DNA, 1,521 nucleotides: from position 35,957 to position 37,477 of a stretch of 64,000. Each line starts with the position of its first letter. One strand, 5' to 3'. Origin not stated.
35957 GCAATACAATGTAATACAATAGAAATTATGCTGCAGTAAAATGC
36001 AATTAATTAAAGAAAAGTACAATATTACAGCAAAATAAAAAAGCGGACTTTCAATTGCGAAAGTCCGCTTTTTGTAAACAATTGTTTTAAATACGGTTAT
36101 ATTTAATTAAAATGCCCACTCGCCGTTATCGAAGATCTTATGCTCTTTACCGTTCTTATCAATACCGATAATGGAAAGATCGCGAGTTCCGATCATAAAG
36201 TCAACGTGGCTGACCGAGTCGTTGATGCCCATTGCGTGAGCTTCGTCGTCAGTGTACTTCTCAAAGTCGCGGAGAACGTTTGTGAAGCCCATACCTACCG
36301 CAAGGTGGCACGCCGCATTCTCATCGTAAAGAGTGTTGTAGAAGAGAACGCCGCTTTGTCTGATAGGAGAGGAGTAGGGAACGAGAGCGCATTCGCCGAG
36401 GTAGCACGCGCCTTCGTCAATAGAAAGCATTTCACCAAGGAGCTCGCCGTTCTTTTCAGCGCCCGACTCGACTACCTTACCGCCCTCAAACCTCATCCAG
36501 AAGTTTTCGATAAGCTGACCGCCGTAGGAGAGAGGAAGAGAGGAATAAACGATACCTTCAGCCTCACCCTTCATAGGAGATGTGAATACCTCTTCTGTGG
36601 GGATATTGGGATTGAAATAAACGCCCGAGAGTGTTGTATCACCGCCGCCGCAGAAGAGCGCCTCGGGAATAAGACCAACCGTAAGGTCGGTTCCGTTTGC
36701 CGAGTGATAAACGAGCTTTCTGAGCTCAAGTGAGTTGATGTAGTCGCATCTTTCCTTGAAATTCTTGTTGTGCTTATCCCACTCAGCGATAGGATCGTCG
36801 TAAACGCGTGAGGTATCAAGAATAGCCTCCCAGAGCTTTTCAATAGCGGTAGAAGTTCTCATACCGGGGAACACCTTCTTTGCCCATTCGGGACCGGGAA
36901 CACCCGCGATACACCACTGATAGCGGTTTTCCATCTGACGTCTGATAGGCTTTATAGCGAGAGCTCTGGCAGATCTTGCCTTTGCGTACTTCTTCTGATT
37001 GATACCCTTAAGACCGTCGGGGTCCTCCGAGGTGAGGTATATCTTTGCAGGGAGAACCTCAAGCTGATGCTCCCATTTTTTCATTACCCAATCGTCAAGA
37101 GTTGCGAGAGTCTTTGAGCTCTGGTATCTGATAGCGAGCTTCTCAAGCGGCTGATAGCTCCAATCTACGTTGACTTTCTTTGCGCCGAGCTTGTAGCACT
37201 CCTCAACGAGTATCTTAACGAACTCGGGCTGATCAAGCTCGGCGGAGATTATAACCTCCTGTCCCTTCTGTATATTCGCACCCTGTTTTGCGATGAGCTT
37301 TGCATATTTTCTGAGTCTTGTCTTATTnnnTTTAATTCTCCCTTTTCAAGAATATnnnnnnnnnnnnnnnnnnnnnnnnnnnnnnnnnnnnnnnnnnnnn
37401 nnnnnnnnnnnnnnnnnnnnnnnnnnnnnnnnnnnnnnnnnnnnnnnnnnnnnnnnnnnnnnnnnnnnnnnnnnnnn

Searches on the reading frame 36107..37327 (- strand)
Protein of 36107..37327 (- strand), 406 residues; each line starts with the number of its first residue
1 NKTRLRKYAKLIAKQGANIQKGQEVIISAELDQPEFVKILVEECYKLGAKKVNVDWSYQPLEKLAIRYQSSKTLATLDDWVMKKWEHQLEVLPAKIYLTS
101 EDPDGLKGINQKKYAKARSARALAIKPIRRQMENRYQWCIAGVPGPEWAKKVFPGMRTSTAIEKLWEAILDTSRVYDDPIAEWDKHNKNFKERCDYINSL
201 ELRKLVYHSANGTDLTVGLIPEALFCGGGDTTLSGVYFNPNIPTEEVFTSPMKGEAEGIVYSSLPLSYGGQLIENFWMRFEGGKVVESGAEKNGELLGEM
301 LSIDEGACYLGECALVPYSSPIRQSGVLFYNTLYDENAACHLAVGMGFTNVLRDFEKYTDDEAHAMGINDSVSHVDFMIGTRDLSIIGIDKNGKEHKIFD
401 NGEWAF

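Call 27: search_protein_families(library=pfam, proteins=[window:36107-37327:-], max_evalue=0.0001)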
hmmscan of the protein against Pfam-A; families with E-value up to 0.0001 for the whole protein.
window:36107-37327:- (406 aa): 1 family
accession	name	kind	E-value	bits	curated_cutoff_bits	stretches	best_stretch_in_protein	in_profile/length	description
PF02073.20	Peptidase_M29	-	1e-152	509.2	27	1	2-404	2-406/406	Thermophilic metalloprotease (M29)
